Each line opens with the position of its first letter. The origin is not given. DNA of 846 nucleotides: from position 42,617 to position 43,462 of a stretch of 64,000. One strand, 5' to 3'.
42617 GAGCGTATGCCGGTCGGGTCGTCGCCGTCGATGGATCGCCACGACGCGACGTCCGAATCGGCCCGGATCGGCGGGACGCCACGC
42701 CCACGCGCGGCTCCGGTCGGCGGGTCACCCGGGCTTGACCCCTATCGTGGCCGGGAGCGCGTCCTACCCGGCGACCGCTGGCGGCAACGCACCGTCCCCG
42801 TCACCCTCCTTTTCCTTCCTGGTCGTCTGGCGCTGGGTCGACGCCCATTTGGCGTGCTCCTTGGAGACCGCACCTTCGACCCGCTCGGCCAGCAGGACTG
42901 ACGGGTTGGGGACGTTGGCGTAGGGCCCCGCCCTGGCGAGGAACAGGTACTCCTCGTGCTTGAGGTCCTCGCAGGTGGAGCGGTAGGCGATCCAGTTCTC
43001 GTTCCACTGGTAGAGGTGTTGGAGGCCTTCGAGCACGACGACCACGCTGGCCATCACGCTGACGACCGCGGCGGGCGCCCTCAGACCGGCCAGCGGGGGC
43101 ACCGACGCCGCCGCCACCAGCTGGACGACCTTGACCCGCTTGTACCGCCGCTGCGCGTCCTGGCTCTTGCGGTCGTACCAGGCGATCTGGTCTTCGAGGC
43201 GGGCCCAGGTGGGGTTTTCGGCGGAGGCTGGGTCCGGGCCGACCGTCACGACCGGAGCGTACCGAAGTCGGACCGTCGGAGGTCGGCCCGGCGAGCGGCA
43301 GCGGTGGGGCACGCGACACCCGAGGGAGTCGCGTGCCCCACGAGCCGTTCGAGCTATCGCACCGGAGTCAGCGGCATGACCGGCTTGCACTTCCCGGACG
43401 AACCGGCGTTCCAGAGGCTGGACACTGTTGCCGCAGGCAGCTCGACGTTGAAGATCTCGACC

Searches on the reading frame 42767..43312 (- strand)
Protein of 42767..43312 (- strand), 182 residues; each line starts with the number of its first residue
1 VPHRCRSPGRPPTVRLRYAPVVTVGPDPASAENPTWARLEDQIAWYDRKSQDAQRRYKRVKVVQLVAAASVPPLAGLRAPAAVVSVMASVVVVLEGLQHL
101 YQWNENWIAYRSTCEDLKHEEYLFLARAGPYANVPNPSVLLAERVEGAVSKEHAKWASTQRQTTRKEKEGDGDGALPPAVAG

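Call 7: search_protein_families(library=pfam, max_evalue=0.1, proteins=[window:42767-43312:-])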
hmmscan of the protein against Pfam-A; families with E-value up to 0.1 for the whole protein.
seq(182 aa): 3 families
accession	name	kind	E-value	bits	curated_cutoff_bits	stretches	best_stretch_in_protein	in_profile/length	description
PF14015.11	DUF4231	-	7e-25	87.9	24.7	1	41-136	1-100/103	Protein of unknown function (DUF4231)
PF18181.6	SLATT_1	-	3.2e-08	34.1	26.3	1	37-156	4-122/122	SMODS and SLOG-associating 2TM effector domain 1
PF18184.6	SLATT_3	-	4.6e-06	27.4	26.3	1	47-157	8-129/155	SMODS and SLOG-associating 2TM effector domain 3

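Call 8: search_protein_families(library=padloc, max_evalue=0.1, proteins=[window:42767-43312:-])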
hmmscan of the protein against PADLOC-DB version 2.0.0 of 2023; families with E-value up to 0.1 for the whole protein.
seq(182 aa): 0 families

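Call 17: find_homologous_proteins(query=window:42767-43249:-)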
Query seq(161 aa) (161 aa): 2102 proteins with E <= 0.001 among 2363 candidates; the best 120 are listed.
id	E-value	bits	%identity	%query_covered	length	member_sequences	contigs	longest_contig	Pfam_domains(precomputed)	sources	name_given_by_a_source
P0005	3.6e-101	353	99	100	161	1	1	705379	PF18181.7,PF18184.7,PF14015.12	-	-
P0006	3.5e-62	227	70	94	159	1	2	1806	PF18181.7,PF18184.7,PF14015.12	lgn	-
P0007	6.4e-62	226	74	82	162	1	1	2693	PF18181.7,PF18184.7,PF14015.12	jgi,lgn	jgi:hypothetical protein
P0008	2.8e-61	224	74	87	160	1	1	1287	PF18181.7,PF18184.7,PF14015.12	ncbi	-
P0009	3.3e-61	224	72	94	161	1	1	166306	PF18181.7,PF18184.7,PF14015.12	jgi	jgi:hypothetical protein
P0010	2.2e-60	221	69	96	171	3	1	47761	PF18181.7,PF14015.12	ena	-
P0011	2.6e-60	221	74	87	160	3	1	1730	PF18181.7,PF18184.7,PF14015.12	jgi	jgi:hypothetical protein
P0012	7.1e-60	219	72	86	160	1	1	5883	PF18181.7,PF18184.7,PF14015.12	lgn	-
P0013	8.4e-60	219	73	84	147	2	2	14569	PF18181.7,PF18184.7,PF14015.12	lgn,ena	-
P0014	3.4e-59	217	70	91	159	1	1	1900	PF18181.7,PF18184.7,PF14015.12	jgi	jgi:hypothetical protein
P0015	1.7e-58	215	68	99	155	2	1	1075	PF18181.7,PF14015.12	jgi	jgi:hypothetical protein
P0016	1.0e-57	212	72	84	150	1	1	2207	PF18181.7,PF14015.12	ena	-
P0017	1.1e-57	212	71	87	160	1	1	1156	PF18181.7,PF18184.7,PF14015.12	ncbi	-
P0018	1.4e-57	212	66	92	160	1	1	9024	PF18181.7,PF18184.7,PF14015.12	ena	-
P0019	4.3e-57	210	65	89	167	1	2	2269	PF18181.7,PF14015.12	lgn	-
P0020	7.9e-57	209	72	81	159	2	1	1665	PF18181.7,PF18184.7,PF14015.12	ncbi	-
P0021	1.0e-56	209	73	81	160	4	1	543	PF18181.7,PF18184.7,PF14015.12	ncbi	-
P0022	1.5e-56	208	69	82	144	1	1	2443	PF18181.7,PF18184.7,PF14015.12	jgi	jgi:hypothetical protein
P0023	1.4e-54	202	73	82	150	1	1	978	PF18181.7,PF14015.12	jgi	jgi:hypothetical protein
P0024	2.4e-54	201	71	82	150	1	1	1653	PF18181.7,PF18184.7,PF14015.12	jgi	jgi:hypothetical protein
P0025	2.0e-52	195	62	86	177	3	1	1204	PF14015.12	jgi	jgi:hypothetical protein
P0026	2.4e-52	195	62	92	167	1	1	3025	PF18181.7,PF14015.12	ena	-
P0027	4.2e-51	191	61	84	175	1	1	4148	PF14015.12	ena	-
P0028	6.5e-51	190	61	87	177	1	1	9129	PF14015.12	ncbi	-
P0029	8.9e-51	190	61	88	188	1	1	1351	PF18181.7,PF18184.7,PF14015.12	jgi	jgi:hypothetical protein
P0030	9.2e-51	190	59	91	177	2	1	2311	PF18181.7,PF14015.12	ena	-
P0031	6.5e-49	184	62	85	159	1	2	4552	PF18181.7,PF14015.12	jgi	jgi:hypothetical protein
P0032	1.2e-48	183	57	89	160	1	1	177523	PF18181.7,PF18184.7,PF14015.12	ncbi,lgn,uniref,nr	ncbi:DUF4231 domain-containing protein [Pseudarthrobacter sp. NamB4]|uniref:DUF4231 domain-containin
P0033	1.3e-48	183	58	89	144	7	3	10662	PF18181.7,PF18184.7,PF14015.12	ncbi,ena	-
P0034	1.3e-48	183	63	83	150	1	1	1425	PF18181.7,PF18184.7,PF14015.12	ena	-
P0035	3.2e-48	181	58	89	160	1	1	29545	PF18181.7,PF18184.7,PF14015.12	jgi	jgi:hypothetical protein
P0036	4.1e-48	181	59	88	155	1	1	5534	PF18181.7,PF14015.12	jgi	jgi:uncharacterized protein DUF4231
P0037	4.5e-48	181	57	84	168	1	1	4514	PF18181.7,PF18184.7,PF14015.12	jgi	jgi:hypothetical protein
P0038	4.7e-48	181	56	89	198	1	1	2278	PF18181.7,PF14015.12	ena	-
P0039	6.9e-48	180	58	94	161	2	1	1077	PF18181.7,PF14015.12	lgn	-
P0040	2.1e-47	179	59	85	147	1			PF18181.7,PF18184.7,PF14015.12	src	-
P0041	2.5e-47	178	61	84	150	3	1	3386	PF18181.7,PF18184.7,PF14015.12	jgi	jgi:hypothetical protein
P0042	2.5e-47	178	60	86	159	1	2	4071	PF18181.7,PF14015.12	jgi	jgi:hypothetical protein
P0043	2.7e-47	178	58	89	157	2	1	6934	PF18181.7,PF18184.7,PF14015.12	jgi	jgi:hypothetical protein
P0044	2.7e-47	178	59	90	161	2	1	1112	PF18181.7,PF14015.12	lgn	-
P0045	3.0e-47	178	61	85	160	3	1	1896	PF18181.7,PF18184.7,PF14015.12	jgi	jgi:Protein of unknown function (DUF4231)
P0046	3.1e-47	178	58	89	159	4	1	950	PF18181.7,PF18184.7,PF14015.12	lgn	-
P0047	3.7e-47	178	61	84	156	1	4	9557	PF18181.7,PF14015.12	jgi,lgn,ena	jgi:uncharacterized protein DUF4231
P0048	3.7e-47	178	60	85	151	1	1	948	PF18181.7,PF18184.7,PF14015.12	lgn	-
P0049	3.8e-47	178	60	88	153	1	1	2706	PF18181.7,PF18184.7,PF14015.12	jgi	jgi:Protein of unknown function (DUF4231)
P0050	4.4e-47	178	60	81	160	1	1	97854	PF18181.7,PF18184.7,PF14015.12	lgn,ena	-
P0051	6.3e-47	177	58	91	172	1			PF18181.7,PF18184.7,PF14015.12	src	-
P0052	6.8e-47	177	58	83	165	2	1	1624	PF18181.7,PF18184.7,PF14015.12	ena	-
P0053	7.2e-47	177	57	83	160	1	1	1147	PF18181.7,PF14015.12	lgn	-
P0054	7.5e-47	177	53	92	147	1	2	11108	PF18181.7,PF18184.7,PF14015.12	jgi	jgi:hypothetical protein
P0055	8.8e-47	177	56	85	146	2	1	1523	PF18181.7,PF14015.12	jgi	jgi:hypothetical protein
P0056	9.2e-47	177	62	83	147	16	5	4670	PF18181.7,PF18184.7,PF14015.12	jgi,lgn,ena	jgi:hypothetical protein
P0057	1.0e-46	176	57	88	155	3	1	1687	PF18181.7,PF18184.7,PF14015.12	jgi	jgi:hypothetical protein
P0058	1.0e-46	176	62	83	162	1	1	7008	PF18181.7,PF18184.7,PF14015.12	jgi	jgi:hypothetical protein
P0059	1.2e-46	176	56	91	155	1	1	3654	PF18181.7,PF18184.7,PF14015.12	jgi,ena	-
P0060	1.3e-46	176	59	88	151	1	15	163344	PF18181.7,PF18184.7,PF14015.12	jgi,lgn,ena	jgi:hypothetical protein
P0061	1.4e-46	176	58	88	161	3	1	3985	PF18181.7,PF18184.7,PF14015.12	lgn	-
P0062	1.4e-46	176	56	84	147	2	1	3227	PF18181.7,PF18184.7,PF14015.12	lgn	-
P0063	1.4e-46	176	59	88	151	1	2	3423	PF18181.7,PF18184.7,PF14015.12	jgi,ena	-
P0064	1.4e-46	176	58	89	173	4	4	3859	PF18181.7,PF18184.7,PF14015.12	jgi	jgi:Protein of unknown function (DUF4231)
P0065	1.5e-46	176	57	91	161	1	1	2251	PF18181.7,PF18184.7,PF14015.12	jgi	jgi:uncharacterized protein DUF4231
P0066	1.6e-46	176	59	85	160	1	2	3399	PF18181.7,PF18184.7,PF14015.12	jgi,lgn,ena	-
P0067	2.0e-46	176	60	83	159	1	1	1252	PF18181.7,PF18184.7,PF14015.12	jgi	jgi:hypothetical protein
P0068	2.0e-46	175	56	89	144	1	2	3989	PF18181.7,PF14015.12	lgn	-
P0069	2.0e-46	175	61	85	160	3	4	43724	PF18181.7,PF18184.7,PF14015.12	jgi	jgi:hypothetical protein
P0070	2.2e-46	175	59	86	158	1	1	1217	PF18181.7,PF14015.12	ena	-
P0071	2.2e-46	175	59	89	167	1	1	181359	PF18181.7,PF18184.7,PF14015.12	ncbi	-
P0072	2.2e-46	175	58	86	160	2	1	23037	PF18181.7,PF18184.7,PF14015.12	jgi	jgi:hypothetical protein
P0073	2.3e-46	175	63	83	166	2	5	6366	PF18181.7,PF18184.7,PF14015.12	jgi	jgi:hypothetical protein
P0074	2.4e-46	175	54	93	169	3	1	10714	PF18181.7,PF18184.7,PF14015.12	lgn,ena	-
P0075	2.4e-46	175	62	82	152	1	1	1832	PF18181.7,PF18184.7,PF14015.12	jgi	jgi:Protein of unknown function (DUF4231)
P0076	2.4e-46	175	59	83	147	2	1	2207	PF18181.7,PF18184.7,PF14015.12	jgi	jgi:hypothetical protein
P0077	2.6e-46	175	59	85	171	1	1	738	PF18181.7,PF18184.7,PF14015.12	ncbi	-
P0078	3.0e-46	175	57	88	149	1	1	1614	PF18181.7,PF18184.7,PF14015.12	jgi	jgi:hypothetical protein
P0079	3.5e-46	175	61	88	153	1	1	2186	PF18181.7,PF18184.7,PF14015.12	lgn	-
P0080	3.6e-46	175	60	84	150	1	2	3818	PF18181.7,PF18184.7,PF14015.12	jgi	jgi:hypothetical protein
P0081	4.2e-46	174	58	94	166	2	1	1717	PF18181.7,PF18184.7,PF14015.12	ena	-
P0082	4.4e-46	174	57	91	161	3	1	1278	PF18181.7,PF18184.7,PF14015.12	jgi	jgi:hypothetical protein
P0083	4.6e-46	174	58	81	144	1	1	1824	PF18181.7,PF18184.7,PF14015.12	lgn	-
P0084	4.8e-46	174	58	88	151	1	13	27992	PF18181.7,PF18184.7,PF14015.12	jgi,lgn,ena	jgi:hypothetical protein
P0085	4.8e-46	174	60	84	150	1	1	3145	PF18181.7,PF18184.7,PF14015.12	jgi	jgi:Protein of unknown function (DUF4231)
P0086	4.8e-46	174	59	90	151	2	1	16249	PF18181.7,PF18184.7,PF14015.12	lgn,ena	-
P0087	4.8e-46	174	62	81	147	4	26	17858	PF18181.7,PF18184.7,PF14015.12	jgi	jgi:hypothetical protein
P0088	4.9e-46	174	60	82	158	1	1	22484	PF18181.7,PF18184.7,PF14015.12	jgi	-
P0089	5.6e-46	174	58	92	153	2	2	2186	PF18181.7,PF18184.7,PF14015.12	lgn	-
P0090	5.8e-46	174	54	88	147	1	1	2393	PF18181.7,PF18184.7,PF14015.12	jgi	jgi:Protein of unknown function (DUF4231)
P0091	6.4e-46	174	60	83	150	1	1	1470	PF18181.7,PF18184.7,PF14015.12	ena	-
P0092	6.7e-46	174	57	87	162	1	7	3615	PF18181.7,PF14015.12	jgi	jgi:hypothetical protein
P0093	7.6e-46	174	57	84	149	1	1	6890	PF18181.7,PF18184.7,PF14015.12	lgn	-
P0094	7.7e-46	174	56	84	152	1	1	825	PF18181.7,PF18184.7,PF14015.12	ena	-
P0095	9.0e-46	173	58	88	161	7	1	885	PF18181.7,PF18184.7,PF14015.12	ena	-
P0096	9.6e-46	173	53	89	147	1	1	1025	PF18181.7,PF18184.7,PF14015.12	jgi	jgi:hypothetical protein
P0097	1.0e-45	173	56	83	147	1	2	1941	PF18181.7,PF18184.7,PF14015.12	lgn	-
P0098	1.1e-45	173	55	89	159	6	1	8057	PF18181.7,PF18184.7,PF14015.12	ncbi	-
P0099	1.3e-45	173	58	84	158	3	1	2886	PF18181.7,PF18184.7,PF14015.12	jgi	jgi:hypothetical protein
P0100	1.5e-45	173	55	89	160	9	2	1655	PF18181.7,PF18184.7,PF14015.12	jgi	jgi:hypothetical protein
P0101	1.5e-45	173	62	80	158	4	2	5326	PF18181.7,PF18184.7,PF14015.12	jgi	-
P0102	1.5e-45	173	57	86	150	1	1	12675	PF18181.7,PF18184.7,PF14015.12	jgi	jgi:hypothetical protein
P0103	1.7e-45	173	52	91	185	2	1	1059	PF18181.7,PF18184.7,PF14015.12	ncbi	-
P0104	1.7e-45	172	56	88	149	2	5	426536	PF18181.7,PF18184.7,PF14015.12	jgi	jgi:hypothetical protein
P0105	1.8e-45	172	57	88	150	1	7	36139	PF18181.7,PF18184.7,PF14015.12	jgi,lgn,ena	jgi:hypothetical protein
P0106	1.9e-45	172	59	88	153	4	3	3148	PF18181.7,PF18184.7,PF14015.12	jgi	jgi:hypothetical protein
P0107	2.0e-45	172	58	87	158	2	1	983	PF18181.7,PF18184.7,PF14015.12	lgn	-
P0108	2.0e-45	172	58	84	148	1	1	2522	PF18181.7,PF14015.12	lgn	-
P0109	2.0e-45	172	59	84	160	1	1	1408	PF18181.7,PF18184.7,PF14015.12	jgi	jgi:hypothetical protein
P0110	2.1e-45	172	58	84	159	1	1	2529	PF18181.7,PF18184.7,PF14015.12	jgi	jgi:Protein of unknown function (DUF4231)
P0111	2.2e-45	172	57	86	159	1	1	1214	PF18181.7,PF18184.7,PF14015.12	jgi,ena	jgi:hypothetical protein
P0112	2.3e-45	172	60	84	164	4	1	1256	PF18181.7,PF18184.7,PF14015.12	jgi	jgi:hypothetical protein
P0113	2.3e-45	172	54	93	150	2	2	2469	PF18181.7,PF18184.7,PF14015.12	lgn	-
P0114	2.3e-45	172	54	90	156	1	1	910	PF18181.7,PF18184.7,PF14015.12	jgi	jgi:uncharacterized protein DUF4231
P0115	2.4e-45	172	60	83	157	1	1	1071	PF18181.7,PF18184.7,PF14015.12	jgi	jgi:hypothetical protein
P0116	2.5e-45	172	58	84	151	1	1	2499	PF18181.7,PF18184.7,PF14015.12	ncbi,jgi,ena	-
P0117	2.6e-45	172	57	89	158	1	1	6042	PF18181.7,PF18184.7,PF14015.12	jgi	-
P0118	2.8e-45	172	57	84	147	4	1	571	PF18181.7,PF18184.7,PF14015.12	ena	-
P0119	3.1e-45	172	59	88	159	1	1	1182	PF18181.7,PF18184.7,PF14015.12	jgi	-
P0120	3.2e-45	172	58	85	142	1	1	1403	PF18181.7,PF18184.7,PF14015.12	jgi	jgi:hypothetical protein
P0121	3.3e-45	172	56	91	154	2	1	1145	PF18181.7,PF14015.12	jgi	jgi:Protein of unknown function (DUF4231)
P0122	3.3e-45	172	56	86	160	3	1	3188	PF18181.7,PF18184.7,PF14015.12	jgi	jgi:Protein of unknown function (DUF4231)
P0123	3.3e-45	172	56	87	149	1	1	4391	PF18181.7,PF18184.7,PF14015.12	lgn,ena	-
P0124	3.3e-45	172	56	86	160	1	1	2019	PF18181.7,PF18184.7,PF14015.12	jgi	jgi:Protein of unknown function (DUF4231)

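Call 18: find_encoding_contigs(protein=P0009, flank=6000, max_places=2)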
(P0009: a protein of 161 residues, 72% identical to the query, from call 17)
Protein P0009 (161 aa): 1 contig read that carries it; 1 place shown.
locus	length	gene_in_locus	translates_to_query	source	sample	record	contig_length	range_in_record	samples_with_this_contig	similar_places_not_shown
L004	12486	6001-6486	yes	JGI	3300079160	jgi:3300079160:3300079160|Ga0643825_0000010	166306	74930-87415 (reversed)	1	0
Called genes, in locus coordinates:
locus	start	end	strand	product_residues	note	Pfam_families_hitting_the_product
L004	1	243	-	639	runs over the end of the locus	PF13517:FG-GAP_3, PF01839:FG-GAP (weak), PF07593:UnbV_ASPIC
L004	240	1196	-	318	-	PF08012:DUF1702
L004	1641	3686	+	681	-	PF13365:Trypsin_2, PF01223:Endonuclease_NS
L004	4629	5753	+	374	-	-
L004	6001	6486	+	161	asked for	PF18181:SLATT_1 (weak), PF14015:DUF4231, PF18184:SLATT_3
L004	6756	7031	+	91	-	PF14026:SCO4226-like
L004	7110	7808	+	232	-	PF12697:Abhydrolase_6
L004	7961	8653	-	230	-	-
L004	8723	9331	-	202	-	PF00127:Copper-bind (faint)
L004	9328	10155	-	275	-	PF09678:Caa3_CtaG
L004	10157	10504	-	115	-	PF03626:COX4_pro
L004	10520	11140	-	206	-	PF00510:COX3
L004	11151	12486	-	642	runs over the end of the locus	PF00115:COX1, PF12270:Cyt_c_ox_IV (weak)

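Call 19: find_encoding_contigs(protein=P0010, flank=6000, max_places=2)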
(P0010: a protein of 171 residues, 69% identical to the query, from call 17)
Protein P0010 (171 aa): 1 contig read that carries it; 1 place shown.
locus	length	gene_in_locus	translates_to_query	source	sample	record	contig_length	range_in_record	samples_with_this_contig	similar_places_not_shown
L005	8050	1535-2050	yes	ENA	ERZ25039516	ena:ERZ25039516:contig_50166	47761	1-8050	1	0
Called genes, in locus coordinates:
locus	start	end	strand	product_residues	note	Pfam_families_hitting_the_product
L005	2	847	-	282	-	?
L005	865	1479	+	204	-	PF00753:Lactamase_B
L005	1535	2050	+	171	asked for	PF18181:SLATT_1, PF14015:DUF4231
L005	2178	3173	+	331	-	-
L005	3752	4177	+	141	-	PF00326:Peptidase_S9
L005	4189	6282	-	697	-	PF14742:GDE_N_bis, PF06202:GDE_C (faint), PF22422:MGH1-like_GH, PF03633:Glyco_hydro_65C (faint)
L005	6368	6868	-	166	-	PF07291:MauE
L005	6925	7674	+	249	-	PF00005:ABC_tran, PF02463:SMC_N (faint)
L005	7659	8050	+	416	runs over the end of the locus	PF00266:Aminotran_5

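Call 20: find_encoding_contigs(protein=P0032, flank=6000, max_places=2)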
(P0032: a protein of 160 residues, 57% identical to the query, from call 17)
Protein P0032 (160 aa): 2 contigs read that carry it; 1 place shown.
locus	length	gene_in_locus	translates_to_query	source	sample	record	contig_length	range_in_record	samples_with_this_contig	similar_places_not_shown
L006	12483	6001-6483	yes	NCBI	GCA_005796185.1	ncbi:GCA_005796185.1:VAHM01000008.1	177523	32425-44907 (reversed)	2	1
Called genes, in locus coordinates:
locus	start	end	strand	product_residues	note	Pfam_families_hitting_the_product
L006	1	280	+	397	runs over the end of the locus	-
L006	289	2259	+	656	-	PF01970:TctA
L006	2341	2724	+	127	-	PF00582:Usp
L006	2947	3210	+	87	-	-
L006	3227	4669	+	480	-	PF24709:DUF7670 (weak), PF03600:CitMHS, PF07158:MatC_N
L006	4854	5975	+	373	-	PF13676:TIR_2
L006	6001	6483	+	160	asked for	PF18181:SLATT_1, PF14015:DUF4231, PF18184:SLATT_3 (weak)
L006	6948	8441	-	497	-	PF02447:GntP_permease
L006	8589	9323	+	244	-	PF00392:GntR, PF07729:FCD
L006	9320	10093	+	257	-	PF00106:adh_short, PF08659:KR, PF13561:adh_short_C2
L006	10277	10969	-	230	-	PF00106:adh_short, PF01370:Epimerase, PF08659:KR, PF13460:NAD_binding_10 (weak), PF13561:adh_short_C2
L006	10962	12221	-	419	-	PF13088:BNR_2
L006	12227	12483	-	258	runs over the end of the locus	PF03328:HpcH_HpaI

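Call 32: search_protein_families(library=pfam, max_evalue=1, proteins=[L004:4629-5753:+, L006:4854-5975:+])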
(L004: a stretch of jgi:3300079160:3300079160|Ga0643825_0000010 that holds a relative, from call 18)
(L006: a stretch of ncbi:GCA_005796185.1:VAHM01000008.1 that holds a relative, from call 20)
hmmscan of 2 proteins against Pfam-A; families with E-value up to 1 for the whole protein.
L004:4629-5753:+ (374 aa): 4 families
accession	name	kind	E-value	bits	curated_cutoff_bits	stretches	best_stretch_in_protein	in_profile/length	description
PF01590.32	GAF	-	0.0009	20.2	22.4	1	30-177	3-127/133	GAF domain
PF05014.21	Nuc_deoxyrib_tr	-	0.015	15.8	28.8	1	256-312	44-102/117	Nucleoside 2-deoxyribosyltransferase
PF13185.12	GAF_2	-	0.028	15.1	28.6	1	27-179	2-131/136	GAF domain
PF13492.12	GAF_3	-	0.14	13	27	1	131-183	75-127/129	GAF domain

L006:4854-5975:+ (373 aa): 2 families
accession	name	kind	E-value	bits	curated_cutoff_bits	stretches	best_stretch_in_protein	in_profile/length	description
PF13676.11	TIR_2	-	1.1e-12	49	28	1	12-126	1-98/122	TIR domain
PF08962.16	Rv2632c-like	-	0.07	13.5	25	1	259-297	26-64/82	Rv2632c-like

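Call 34: find_related_loci(query=P0005, collection=viral_contigs, flank=6000)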
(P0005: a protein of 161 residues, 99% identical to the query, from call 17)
Query P0005 (161 aa) in viral_contigs; peptide patterns used: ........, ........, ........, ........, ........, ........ (x = any residue, [..] = any of these).
19 stretches matched a pattern, but none encodes a relative of the query by tblastn (E <= 1e-3).

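Call 53: search_protein_families(library=ncbifam, max_evalue=0.01, proteins=[P0005])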
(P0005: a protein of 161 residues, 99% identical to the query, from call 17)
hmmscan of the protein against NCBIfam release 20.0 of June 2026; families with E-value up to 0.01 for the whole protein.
P0005 (161 aa): 2 families
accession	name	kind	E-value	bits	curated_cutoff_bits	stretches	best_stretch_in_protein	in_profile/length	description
NF033634.1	SLATT_1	domain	3.8e-34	117.5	41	1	15-138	3-131/132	SLATT domain-containing protein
NF033610.1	SLATT_3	domain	5.1e-07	29.9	45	1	25-140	8-137/170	SLATT domain-containing protein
